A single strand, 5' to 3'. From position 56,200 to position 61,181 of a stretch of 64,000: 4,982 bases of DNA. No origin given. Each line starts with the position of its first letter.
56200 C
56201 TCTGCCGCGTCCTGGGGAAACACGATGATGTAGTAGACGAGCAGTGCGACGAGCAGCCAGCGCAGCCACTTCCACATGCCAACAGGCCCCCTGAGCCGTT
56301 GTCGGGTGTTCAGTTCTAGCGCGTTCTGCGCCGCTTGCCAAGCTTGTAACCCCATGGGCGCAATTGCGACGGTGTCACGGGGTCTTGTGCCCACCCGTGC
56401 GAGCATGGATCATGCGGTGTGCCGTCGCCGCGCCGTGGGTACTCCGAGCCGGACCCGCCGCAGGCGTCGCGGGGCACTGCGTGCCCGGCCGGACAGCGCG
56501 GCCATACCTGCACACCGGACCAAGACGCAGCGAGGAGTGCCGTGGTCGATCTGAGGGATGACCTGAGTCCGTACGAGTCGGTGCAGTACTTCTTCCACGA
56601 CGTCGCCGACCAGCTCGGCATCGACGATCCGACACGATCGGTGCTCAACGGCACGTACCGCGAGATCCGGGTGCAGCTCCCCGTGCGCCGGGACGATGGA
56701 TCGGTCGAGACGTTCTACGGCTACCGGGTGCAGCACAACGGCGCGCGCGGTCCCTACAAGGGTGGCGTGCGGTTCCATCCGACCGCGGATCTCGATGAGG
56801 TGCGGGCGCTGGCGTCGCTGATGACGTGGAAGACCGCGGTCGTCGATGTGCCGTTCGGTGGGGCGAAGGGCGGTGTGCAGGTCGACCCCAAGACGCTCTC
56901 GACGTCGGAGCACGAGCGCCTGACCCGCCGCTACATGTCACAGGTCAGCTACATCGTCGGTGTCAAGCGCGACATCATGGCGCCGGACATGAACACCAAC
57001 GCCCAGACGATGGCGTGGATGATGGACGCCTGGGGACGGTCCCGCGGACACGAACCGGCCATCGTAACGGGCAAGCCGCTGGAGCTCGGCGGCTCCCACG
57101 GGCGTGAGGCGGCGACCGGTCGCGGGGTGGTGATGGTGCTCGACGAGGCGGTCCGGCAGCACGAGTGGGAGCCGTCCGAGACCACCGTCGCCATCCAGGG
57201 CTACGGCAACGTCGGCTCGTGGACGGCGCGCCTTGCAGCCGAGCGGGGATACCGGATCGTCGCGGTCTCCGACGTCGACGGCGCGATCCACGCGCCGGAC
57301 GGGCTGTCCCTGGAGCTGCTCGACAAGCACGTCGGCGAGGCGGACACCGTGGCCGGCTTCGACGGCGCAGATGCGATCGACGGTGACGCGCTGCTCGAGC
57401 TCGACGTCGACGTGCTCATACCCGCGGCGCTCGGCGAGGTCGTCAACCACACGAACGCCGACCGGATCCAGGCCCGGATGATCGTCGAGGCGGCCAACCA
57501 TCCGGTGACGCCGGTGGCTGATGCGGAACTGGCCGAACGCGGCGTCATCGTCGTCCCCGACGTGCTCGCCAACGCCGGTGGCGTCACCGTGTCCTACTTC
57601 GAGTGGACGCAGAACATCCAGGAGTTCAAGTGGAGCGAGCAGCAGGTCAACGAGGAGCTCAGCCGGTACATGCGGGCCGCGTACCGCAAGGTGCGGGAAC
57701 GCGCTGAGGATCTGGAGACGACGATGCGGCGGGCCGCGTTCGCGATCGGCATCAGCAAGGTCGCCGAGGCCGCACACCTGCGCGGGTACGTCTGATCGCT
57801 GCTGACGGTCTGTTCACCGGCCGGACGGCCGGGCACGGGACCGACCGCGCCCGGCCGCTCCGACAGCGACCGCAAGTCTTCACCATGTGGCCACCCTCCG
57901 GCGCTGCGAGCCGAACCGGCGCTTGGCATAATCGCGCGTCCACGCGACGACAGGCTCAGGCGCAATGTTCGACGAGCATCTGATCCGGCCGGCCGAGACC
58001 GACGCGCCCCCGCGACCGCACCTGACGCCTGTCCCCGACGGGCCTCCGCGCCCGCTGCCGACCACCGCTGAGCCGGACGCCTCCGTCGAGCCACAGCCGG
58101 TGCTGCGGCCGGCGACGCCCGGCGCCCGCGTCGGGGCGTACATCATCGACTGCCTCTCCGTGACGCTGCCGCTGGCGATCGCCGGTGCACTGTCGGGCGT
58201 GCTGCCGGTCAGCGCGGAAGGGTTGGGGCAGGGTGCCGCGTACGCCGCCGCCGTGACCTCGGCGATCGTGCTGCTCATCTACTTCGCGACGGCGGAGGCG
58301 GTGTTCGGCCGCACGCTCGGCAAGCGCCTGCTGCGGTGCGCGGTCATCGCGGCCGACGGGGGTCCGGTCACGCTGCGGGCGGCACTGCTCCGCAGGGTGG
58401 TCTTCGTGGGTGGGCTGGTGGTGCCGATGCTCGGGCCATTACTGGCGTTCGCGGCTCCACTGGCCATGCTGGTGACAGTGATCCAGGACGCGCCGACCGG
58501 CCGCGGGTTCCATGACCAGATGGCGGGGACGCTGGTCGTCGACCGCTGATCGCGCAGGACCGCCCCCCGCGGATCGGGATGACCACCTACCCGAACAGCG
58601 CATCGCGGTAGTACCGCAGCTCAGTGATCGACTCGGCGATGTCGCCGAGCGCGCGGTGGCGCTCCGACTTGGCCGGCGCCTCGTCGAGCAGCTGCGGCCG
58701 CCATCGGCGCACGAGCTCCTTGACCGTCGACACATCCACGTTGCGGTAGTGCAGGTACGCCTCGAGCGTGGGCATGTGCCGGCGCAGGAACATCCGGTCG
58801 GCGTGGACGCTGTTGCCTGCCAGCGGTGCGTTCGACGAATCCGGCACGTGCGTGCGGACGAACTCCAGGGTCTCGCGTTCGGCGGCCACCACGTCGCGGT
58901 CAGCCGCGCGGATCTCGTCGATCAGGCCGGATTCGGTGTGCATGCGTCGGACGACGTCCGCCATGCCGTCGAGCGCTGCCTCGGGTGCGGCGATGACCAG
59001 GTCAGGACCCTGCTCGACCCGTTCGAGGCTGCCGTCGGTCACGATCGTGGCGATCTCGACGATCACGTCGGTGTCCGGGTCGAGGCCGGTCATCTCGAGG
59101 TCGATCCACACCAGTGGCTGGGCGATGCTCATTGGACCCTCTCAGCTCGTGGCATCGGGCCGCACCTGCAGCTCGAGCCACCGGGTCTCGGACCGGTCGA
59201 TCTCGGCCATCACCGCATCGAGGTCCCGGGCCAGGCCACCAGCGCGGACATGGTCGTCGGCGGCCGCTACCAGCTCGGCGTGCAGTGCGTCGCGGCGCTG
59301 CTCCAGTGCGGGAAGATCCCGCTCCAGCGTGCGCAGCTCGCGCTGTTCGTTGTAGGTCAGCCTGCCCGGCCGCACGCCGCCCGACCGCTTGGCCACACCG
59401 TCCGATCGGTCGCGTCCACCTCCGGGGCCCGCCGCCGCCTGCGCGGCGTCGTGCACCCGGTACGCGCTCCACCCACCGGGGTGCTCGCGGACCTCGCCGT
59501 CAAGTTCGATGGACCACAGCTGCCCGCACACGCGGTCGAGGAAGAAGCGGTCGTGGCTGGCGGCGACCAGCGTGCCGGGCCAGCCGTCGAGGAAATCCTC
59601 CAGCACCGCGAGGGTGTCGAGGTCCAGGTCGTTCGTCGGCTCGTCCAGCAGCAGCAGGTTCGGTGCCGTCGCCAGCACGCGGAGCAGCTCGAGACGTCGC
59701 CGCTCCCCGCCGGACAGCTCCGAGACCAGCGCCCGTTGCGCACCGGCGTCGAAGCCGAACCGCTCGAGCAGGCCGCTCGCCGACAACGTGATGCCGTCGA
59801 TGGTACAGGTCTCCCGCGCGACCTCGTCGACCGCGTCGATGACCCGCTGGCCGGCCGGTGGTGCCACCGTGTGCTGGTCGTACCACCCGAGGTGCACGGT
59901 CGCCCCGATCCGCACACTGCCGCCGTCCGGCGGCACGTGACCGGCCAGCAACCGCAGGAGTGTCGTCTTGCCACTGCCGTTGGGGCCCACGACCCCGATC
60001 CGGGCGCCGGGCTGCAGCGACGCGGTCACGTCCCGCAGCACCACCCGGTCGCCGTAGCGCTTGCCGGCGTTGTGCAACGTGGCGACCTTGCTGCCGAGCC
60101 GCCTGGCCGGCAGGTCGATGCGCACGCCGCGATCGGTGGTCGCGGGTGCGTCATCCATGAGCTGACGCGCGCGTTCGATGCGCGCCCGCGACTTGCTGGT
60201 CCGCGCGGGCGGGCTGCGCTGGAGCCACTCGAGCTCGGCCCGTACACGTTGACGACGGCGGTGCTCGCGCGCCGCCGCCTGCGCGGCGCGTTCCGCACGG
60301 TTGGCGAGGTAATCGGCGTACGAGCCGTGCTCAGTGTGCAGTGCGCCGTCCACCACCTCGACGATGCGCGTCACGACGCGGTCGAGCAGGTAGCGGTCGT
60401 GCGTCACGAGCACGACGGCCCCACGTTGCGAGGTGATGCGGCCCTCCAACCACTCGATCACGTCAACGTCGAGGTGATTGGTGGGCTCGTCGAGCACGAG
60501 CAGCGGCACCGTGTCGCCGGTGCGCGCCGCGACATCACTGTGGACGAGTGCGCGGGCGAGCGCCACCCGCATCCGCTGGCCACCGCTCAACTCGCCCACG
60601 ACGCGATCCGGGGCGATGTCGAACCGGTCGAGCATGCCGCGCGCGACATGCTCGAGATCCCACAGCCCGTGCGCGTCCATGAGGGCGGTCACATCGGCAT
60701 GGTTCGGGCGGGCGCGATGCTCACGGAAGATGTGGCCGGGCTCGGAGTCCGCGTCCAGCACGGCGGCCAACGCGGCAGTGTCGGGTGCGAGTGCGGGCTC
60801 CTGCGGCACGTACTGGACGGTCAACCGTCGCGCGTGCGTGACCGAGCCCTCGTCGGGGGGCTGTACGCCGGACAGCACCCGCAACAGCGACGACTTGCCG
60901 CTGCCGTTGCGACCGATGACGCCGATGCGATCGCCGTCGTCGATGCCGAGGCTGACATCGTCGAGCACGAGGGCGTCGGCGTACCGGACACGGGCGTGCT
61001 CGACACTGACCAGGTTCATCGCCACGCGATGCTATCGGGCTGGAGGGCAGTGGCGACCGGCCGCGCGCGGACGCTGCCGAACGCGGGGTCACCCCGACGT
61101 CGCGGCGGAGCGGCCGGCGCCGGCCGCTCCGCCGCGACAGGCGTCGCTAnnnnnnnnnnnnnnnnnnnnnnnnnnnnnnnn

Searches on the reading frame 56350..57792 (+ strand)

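Call 12: search_protein_families(library=pfam, proteins=[window:56350-57792:+], max_evalue=0.0001)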
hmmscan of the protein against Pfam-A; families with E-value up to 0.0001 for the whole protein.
window:56350-57792:+ (481 aa): 2 families
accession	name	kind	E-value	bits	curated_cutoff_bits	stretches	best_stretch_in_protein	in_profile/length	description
PF00208.27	ELFV_dehydrog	-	1.3e-75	254.6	23.4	1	247-479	1-241/241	Glutamate/Leucine/Phenylalanine/Valine dehydrogenase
PF02812.23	ELFV_dehydrog_N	-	3.2e-53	179.3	25.3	1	104-228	3-127/129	Glu/Leu/Phe/Val dehydrogenase, dimerisation domain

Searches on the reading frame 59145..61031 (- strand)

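Call 12: search_protein_families(library=pfam, proteins=[window:59145-61031:-], max_evalue=0.0001)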
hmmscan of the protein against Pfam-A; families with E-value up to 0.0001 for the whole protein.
window:59145-61031:- (629 aa): 13 families
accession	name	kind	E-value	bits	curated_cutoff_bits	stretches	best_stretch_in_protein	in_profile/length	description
PF00005.33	ABC_tran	-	7.3e-48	163.1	25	2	332-467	1-137/137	ABC transporter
PF13304.12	AAA_21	-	7.8e-19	69.3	27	0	170-217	259-304/304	AAA domain, putative AbiEii toxin, Type IV TA system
PF16326.10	ABC_tran_CTD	-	1.2e-13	51.5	32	1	557-622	1-68/69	ABC transporter C-terminal domain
PF02463.25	SMC_N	-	4.5e-09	36.5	40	0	147-223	136-208/220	RecF/RecN/SMC N terminal domain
PF13555.12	AAA_29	-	3.1e-06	27.3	27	0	29-50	18-39/61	P-loop containing region of AAA domain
PF13401.12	AAA_22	-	9.5e-06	26.4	27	0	347-401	10-33/130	AAA domain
PF13191.12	AAA_16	-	1.8e-05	25.7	32.6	1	347-482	29-157/167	AAA ATPase domain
PF12848.13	ABC_tran_Xtn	-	1.9e-05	25.1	25.9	1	225-291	2-67/85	ABC transporter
PF13558.12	SbcC_Walker_B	-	2.3e-05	25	27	0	143-193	28-82/90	SbcC/RAD50-like, Walker B motif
PF13175.12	AAA_15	-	2.4e-05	24.6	32.1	0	37-53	27-43/374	AAA ATPase domain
PF13476.12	AAA_23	-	3.9e-05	24.8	27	0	347-362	24-39/201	AAA domain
PF00350.29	Dynamin_N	-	6.3e-05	23.5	27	0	36-79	1-45/168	Dynamin family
PF01926.29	MMR_HSR1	-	9.5e-05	22.9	21.9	0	35-56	1-22/113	50S ribosome-binding GTPase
